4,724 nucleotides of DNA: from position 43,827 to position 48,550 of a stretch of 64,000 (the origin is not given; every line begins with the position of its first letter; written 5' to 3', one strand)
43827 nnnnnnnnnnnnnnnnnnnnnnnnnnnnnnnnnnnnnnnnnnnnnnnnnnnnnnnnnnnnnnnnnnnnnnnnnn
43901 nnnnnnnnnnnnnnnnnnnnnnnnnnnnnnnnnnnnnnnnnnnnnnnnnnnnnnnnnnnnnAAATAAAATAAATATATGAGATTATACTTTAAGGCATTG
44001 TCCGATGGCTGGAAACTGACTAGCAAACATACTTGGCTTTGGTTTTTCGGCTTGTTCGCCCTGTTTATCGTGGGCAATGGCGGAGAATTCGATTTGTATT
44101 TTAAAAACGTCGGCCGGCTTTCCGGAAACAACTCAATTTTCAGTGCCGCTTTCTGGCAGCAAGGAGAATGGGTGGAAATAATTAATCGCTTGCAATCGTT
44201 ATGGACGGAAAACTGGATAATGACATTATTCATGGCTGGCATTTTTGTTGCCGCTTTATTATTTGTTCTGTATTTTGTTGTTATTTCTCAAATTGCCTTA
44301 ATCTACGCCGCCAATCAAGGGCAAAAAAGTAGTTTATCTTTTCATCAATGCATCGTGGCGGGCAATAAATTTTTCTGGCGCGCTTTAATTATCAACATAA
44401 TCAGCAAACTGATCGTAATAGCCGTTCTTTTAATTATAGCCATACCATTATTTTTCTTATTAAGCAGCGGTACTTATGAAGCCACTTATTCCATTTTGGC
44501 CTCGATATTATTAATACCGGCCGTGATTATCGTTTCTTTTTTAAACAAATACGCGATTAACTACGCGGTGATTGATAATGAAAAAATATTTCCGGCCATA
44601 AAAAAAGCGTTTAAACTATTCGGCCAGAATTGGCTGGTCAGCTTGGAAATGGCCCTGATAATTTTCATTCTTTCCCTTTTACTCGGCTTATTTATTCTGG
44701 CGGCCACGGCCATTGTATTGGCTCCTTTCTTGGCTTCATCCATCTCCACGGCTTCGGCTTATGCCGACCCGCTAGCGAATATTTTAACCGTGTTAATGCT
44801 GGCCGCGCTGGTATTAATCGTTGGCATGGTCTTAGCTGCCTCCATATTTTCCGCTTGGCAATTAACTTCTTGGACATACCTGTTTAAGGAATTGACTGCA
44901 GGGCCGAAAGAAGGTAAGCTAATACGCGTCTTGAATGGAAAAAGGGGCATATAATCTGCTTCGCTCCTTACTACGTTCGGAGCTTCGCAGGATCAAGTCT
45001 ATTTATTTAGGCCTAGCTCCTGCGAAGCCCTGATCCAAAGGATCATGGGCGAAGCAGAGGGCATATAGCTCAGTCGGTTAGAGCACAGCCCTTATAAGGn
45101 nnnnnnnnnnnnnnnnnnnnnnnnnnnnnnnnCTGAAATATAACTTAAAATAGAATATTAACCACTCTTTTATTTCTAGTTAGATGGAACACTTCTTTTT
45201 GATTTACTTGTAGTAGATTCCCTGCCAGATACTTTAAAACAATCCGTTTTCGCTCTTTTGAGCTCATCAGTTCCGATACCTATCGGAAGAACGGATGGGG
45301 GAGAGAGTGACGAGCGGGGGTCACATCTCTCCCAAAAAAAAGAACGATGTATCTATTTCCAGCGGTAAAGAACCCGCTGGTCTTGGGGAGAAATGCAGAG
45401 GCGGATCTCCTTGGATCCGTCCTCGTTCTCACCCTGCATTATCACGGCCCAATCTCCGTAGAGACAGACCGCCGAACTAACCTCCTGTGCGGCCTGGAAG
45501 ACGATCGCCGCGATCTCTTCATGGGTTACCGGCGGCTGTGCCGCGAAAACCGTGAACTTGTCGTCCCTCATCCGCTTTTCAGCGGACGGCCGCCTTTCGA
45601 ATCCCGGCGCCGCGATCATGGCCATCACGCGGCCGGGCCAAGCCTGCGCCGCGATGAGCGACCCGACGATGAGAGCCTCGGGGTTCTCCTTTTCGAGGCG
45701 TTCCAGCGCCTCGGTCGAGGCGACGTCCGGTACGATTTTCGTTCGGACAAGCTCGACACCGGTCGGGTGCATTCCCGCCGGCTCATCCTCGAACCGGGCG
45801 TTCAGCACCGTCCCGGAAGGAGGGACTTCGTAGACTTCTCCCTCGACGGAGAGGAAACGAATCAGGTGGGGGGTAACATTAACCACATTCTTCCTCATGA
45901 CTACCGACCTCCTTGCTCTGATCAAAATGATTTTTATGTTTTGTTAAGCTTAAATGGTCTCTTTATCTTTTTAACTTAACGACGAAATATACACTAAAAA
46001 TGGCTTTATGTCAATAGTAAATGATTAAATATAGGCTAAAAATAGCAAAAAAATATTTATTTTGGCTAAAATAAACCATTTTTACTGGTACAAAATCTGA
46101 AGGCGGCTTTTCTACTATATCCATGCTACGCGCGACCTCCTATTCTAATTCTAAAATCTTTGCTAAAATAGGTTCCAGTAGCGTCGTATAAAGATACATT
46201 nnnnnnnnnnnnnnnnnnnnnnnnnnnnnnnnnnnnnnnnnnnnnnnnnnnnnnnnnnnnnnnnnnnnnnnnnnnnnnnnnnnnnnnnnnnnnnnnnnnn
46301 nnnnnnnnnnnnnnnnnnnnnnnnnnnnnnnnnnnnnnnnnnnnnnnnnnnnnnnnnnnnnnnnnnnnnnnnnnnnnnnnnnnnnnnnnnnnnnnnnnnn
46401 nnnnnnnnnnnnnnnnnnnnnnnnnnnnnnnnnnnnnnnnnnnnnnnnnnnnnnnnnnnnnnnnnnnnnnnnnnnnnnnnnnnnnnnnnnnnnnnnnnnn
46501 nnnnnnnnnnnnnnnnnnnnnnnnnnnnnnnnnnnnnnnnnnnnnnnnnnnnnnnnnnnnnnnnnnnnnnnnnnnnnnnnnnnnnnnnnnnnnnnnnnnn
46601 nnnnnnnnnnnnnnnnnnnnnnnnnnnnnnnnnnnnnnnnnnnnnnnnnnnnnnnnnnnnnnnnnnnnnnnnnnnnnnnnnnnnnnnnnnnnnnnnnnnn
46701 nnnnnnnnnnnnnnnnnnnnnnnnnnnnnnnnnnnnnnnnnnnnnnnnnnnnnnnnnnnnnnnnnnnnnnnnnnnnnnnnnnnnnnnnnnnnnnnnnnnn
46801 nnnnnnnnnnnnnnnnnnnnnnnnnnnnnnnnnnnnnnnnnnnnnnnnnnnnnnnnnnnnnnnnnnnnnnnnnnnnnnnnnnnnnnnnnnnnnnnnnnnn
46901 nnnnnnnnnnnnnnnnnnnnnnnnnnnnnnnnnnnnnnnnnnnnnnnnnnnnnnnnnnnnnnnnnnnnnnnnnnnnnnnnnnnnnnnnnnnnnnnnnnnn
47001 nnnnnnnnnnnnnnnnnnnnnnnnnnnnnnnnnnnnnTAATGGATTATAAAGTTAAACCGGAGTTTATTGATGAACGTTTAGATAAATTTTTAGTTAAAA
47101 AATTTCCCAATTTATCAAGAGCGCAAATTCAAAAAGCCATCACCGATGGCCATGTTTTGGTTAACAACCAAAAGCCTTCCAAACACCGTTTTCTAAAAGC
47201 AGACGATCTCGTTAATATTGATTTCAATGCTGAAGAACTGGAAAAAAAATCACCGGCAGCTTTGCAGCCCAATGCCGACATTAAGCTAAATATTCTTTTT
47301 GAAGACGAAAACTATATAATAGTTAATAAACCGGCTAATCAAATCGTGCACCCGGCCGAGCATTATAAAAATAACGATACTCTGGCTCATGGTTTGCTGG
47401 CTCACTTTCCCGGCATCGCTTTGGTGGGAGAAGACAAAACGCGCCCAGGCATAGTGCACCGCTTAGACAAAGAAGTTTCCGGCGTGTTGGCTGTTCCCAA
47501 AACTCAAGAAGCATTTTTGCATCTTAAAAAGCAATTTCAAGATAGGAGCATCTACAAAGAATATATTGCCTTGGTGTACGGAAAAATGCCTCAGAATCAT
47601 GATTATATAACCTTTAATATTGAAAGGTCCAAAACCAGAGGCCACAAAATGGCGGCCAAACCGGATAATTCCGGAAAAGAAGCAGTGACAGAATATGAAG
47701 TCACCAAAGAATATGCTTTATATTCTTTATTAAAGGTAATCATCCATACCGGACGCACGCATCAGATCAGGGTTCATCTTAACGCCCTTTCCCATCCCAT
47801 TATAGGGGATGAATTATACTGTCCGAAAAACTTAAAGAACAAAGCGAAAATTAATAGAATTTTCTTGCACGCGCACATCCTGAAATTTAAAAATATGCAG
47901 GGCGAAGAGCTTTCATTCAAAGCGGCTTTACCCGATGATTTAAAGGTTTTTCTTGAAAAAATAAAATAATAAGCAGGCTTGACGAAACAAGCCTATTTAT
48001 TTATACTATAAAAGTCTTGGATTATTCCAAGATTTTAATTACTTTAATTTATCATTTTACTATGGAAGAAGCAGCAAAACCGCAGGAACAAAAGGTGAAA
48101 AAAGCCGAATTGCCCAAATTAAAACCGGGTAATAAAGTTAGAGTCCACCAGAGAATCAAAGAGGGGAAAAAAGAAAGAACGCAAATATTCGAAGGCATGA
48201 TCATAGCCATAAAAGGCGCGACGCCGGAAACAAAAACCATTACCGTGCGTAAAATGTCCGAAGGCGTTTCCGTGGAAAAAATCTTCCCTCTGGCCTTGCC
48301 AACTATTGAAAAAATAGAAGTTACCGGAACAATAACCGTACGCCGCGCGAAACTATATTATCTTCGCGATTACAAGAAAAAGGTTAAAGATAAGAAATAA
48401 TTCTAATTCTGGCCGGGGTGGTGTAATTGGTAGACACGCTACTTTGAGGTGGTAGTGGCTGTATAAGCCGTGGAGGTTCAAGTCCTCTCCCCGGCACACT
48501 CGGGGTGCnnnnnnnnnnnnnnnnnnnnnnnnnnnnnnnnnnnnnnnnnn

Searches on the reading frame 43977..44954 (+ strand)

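Call 13: search_protein_families(library=pfam, proteins=[window:43977-44954:+], max_evalue=0.01)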
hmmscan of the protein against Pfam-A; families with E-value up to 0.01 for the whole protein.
window:43977-44954:+ (325 aa): 1 family
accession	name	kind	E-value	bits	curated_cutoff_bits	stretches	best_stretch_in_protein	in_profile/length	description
PF04515.18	Choline_transpo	-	4.6e-05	23.2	26.9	1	185-293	208-309/326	Plasma-membrane choline transporter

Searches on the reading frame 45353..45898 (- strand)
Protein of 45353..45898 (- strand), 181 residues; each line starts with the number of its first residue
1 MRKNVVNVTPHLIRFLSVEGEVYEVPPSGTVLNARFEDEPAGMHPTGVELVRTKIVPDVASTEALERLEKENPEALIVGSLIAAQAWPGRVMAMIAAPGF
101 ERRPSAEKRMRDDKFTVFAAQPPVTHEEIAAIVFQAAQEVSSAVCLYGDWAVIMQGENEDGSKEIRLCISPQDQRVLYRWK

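Call 13: search_protein_families(library=pfam, proteins=[window:45353-45898:-], max_evalue=0.01)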
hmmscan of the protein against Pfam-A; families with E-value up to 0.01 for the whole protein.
window:45353-45898:- (181 aa): 0 families

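Call 22: find_homologous_proteins(query=window:45353-45898:-, max_evalue=1)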
Query window:45353-45898:- (181 aa): 56 proteins with E <= 1 among 134 candidates.
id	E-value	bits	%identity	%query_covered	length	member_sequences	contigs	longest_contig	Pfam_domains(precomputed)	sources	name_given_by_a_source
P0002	1.4e-114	398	100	100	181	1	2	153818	-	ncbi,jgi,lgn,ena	ncbi:MAG: hypothetical protein WC752_01160 [Patescibacteria group bacterium]|jgi:hypothetical protei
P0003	1.6e-42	163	69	64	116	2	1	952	-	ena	-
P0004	1.8e-42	163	66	65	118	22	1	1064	-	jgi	jgi:hypothetical protein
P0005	3.4e-42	162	67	64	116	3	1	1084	-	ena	-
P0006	3.8e-42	162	67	64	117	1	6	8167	-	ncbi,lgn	-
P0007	2.2e-40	156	65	64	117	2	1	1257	-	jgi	-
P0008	3.2e-40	156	65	63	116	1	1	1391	-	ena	-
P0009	5.9e-40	155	65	63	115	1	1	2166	-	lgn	-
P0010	3.7e-39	152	63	63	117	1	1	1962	-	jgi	jgi:hypothetical protein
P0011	6.5e-39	152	62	65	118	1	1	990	-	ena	-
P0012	1.3e-37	147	66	62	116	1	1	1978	-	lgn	-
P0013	3.4e-37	146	63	64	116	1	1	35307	-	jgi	-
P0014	4.5e-37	146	64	63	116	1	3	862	-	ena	-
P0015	8.9e-37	145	58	65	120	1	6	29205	-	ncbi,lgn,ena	-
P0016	1.0e-36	144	62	64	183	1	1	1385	-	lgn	-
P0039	3.0e-32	130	59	61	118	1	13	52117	-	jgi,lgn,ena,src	-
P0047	1.8e-26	111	52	65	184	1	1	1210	-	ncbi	-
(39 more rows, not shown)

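Call 24: find_encoding_contigs(protein=P0039, flank=6000, max_places=3)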
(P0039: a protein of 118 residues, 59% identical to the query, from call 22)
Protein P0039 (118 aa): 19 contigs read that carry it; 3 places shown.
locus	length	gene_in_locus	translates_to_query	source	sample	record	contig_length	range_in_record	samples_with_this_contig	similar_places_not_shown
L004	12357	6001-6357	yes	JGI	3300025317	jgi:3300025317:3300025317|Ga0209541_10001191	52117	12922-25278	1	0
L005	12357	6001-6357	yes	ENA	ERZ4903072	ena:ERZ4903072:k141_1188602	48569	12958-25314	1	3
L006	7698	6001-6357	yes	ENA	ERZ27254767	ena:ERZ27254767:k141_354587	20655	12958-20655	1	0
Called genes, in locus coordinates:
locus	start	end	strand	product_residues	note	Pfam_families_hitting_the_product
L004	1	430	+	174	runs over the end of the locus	-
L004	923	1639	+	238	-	-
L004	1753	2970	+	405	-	PF01409:tRNA-synt_2d, PF03147:FDX-ACB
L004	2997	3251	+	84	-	PF15919:HicB_lk_antitox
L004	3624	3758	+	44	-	PF07927:HicA_toxin (weak)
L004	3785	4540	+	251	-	PF01978:TrmB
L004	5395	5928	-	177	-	-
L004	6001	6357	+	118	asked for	-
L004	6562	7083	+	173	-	-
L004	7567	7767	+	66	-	-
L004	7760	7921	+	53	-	-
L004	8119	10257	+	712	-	PF02518:HATPase_c, PF00204:DNA_gyraseB, PF01751:Toprim, PF00986:DNA_gyraseB_C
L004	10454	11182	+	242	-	PF00454:PI3_PI4_kinase (weak)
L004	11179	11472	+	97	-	-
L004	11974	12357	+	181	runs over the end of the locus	PF02357:NusG, PF00467:KOW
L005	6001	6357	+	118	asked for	-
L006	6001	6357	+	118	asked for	-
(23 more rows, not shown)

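Call 25: find_encoding_contigs(protein=P0013, flank=6000, max_places=2)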
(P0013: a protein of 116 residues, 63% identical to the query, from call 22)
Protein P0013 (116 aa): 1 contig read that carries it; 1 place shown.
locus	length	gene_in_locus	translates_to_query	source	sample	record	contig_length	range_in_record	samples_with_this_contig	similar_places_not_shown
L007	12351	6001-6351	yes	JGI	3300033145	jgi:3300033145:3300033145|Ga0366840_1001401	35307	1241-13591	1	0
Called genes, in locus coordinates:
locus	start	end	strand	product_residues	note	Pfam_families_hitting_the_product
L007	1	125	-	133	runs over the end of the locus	-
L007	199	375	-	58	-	-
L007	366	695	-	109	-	-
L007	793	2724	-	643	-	-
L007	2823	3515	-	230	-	PF13730:HTH_36 (faint)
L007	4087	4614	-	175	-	PF01527:HTH_Tnp_1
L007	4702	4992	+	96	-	-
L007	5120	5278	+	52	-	-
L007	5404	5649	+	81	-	-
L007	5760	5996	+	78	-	-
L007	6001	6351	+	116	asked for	-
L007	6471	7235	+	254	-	-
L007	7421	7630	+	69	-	-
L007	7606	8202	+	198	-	PF00589:Phage_integrase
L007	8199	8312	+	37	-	-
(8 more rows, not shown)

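Call 26: find_encoding_contigs(protein=P0015, flank=6000, max_places=2)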
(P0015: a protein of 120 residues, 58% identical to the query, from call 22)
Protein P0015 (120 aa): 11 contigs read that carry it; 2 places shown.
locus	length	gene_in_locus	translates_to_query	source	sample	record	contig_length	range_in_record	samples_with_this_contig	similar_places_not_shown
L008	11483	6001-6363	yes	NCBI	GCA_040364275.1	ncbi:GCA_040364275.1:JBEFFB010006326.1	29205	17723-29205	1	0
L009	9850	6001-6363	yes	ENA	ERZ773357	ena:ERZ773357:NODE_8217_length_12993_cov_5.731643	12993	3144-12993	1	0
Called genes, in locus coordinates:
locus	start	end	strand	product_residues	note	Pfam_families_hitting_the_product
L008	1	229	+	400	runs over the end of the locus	-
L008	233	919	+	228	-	PF27782:Csf3 (faint)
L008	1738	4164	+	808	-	PF14490:HHH_RecD2 (weak), PF13086:AAA_11 (faint), PF13245:AAA_19, PF13604:AAA_30, PF01443:Viral_helicase1 (faint), PF18335:SH3_13, PF13538:UvrD_C_2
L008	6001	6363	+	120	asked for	-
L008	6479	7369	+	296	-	PF04294:VanW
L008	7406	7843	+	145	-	-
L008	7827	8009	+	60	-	-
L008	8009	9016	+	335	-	PF19587:DUF6094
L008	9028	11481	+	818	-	?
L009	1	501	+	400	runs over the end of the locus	-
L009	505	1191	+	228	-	PF27782:Csf3 (faint)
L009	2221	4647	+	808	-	PF14490:HHH_RecD2 (weak), PF13086:AAA_11 (faint), PF13245:AAA_19, PF13604:AAA_30, PF01443:Viral_helicase1 (faint), PF18335:SH3_13, PF13538:UvrD_C_2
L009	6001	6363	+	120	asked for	-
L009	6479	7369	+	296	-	PF04294:VanW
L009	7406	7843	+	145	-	-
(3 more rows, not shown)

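Call 38: list_cluster_members(proteins=[P0006, P0015, P0047, P0001, P0058, P0039])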
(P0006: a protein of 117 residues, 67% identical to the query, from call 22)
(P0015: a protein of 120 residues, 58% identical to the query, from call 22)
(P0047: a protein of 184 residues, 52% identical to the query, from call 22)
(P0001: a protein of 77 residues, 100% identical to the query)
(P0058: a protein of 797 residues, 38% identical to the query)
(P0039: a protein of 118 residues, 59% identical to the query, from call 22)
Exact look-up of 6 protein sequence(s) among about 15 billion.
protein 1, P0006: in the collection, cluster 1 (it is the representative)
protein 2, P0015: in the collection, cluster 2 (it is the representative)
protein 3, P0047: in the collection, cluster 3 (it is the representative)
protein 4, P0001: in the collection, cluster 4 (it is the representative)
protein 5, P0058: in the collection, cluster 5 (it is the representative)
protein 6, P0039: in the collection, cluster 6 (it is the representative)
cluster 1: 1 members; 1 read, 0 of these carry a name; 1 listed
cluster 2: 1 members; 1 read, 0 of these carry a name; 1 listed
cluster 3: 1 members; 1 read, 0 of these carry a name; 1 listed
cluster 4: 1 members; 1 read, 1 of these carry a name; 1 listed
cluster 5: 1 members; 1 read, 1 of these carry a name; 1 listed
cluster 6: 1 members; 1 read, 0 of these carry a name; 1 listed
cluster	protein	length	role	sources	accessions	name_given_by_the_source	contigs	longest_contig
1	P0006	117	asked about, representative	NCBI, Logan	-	-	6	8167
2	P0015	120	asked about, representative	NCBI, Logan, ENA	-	-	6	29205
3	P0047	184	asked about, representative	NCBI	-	-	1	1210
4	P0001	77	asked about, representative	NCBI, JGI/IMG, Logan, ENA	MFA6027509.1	MAG: hypothetical protein WC752_01120 [Patescibacteria group bacterium] | hypothetical protein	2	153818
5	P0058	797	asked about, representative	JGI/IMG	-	uncharacterized repeat protein (TIGR02543 family)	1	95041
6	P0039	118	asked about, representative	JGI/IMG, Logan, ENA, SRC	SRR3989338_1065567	-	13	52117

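Call 41: search_protein_families(library=phrogs, proteins=[window:45353-45898:-], max_evalue=1)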
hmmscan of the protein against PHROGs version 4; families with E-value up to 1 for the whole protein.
window:45353-45898:- (181 aa): 2 families
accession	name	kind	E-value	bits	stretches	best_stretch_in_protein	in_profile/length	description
phrog_30542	-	unknown function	0.16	12.3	1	3-90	127-207/237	-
phrog_21731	-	unknown function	0.17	11.9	1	3-51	96-146/329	-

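Call 42: search_protein_families(library=ncbifam, proteins=[window:45353-45898:-], max_evalue=1)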
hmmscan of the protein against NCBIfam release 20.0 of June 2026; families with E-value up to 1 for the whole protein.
window:45353-45898:- (181 aa): 1 family
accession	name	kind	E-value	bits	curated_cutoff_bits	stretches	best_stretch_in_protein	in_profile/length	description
NF007763.0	PRK10445.1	equivalog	0.1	12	252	1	132-177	57-102/263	endonuclease VIII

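Call 53: search_dna_similar(query=window:45353-45898:-, collection=plasmids, mode=protein, max_evalue=0.001, max_rows=15)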
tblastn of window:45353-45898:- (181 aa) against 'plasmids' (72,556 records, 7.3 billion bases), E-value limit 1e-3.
Records with a match: 7; places in all: 7; records where one place covers at least 80% of the query: 0.
Best place of each record, by identity: <60% 7.
By first word of the organism name: Clostridium 7.
By predicted mobility (MOB-suite, as given by PLSDB): non-mobilizable 7.
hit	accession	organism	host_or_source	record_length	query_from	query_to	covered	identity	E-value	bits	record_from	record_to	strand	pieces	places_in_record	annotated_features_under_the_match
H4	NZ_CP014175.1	Clostridium argentinense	Microbial isolate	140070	6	121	64%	42.6%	1e-18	89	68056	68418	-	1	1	hypothetical protein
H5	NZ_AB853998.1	Clostridium argentinense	-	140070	6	121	64%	42.6%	1e-18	89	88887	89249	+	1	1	hypothetical protein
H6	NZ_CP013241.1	Clostridium sporogenes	Microbial isolate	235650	6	116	61%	35.6%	1e-11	69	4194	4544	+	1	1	hypothetical protein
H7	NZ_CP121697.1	Clostridium botulinum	Homo sapiens,human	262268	6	116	61%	35.6%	1e-11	69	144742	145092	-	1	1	hypothetical protein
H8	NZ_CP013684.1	Clostridium botulinum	Microbial isolate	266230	6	116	61%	34.7%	1e-10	67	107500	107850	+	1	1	hypothetical protein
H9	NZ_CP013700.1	Clostridium sporogenes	Microbial isolate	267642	6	116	61%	33.9%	4e-10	65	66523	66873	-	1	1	hypothetical protein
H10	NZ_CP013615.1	Clostridium perfringens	canine,Pure culture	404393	6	117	62%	33.1%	2e-8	60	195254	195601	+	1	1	hypothetical protein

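Call 67: find_related_loci(query=A1, collection=viral_contigs, flank=6000)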
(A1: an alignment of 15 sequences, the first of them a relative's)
Query A1 (181 aa) in viral_contigs; peptide patterns used: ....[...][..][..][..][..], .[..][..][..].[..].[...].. (x = any residue, [..] = any of these).
21 stretches matched a pattern; 11 encode a relative of the query (tblastn E <= 1e-3); 11 distinct loci.
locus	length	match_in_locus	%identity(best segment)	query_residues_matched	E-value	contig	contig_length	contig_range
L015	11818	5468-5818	65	2-118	1e-46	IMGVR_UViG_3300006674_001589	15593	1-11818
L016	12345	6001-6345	63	4-118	2e-43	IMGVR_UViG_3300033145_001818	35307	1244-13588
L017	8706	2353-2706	61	1-118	2e-42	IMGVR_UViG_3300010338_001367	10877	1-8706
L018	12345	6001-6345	61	4-118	1e-41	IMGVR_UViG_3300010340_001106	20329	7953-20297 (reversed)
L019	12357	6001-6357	50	4-118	2e-28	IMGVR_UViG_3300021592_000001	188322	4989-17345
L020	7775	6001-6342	50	3-118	1e-27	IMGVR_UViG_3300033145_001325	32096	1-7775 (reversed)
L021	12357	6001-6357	40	5-122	1e-23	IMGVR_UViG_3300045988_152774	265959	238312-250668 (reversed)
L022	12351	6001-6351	43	5-118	2e-19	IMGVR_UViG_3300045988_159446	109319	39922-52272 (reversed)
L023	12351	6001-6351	43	5-118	2e-19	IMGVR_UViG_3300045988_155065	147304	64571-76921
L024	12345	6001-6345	40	5-118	5e-19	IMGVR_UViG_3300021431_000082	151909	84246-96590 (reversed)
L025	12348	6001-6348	42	5-118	9e-19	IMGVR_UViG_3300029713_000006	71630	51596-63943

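Call 83: search_protein_families(library=padloc, proteins=[window:45353-45898:-], max_evalue=1)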
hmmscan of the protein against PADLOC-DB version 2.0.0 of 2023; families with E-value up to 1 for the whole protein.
window:45353-45898:- (181 aa): 0 families

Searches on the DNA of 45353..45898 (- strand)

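Call 70: search_rna_families(sources=[L004, L007, L008, L015, L017, L018], threshold=gathering)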
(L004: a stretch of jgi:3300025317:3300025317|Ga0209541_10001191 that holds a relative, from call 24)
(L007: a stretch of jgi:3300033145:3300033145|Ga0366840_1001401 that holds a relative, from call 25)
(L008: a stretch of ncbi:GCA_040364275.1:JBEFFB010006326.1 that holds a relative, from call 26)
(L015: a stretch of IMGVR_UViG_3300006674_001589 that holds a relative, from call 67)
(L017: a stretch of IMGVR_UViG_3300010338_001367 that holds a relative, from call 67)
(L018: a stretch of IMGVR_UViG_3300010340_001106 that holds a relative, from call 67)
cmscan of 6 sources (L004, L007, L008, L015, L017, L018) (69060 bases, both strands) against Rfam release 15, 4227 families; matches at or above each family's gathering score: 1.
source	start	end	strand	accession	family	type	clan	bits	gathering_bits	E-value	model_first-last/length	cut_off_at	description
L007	720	788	-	RF02996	int-alpA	Gene; sRNA;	-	45.6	35.8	3.3e-06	1-71/71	no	int-alpA RNA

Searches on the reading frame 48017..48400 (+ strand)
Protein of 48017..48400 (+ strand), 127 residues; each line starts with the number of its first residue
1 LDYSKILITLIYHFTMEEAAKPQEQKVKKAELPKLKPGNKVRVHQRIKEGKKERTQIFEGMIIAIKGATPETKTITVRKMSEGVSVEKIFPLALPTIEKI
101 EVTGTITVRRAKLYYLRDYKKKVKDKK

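Call 104: search_protein_families(library=pfam, proteins=[window:48017-48400:+], max_evalue=0.001)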
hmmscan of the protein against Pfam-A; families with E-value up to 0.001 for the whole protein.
window:48017-48400:+ (127 aa): 1 family
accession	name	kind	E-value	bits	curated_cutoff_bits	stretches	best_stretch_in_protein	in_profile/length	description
PF01245.26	Ribosomal_L19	-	9.9e-35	119.3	22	1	23-123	6-105/111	Ribosomal protein L19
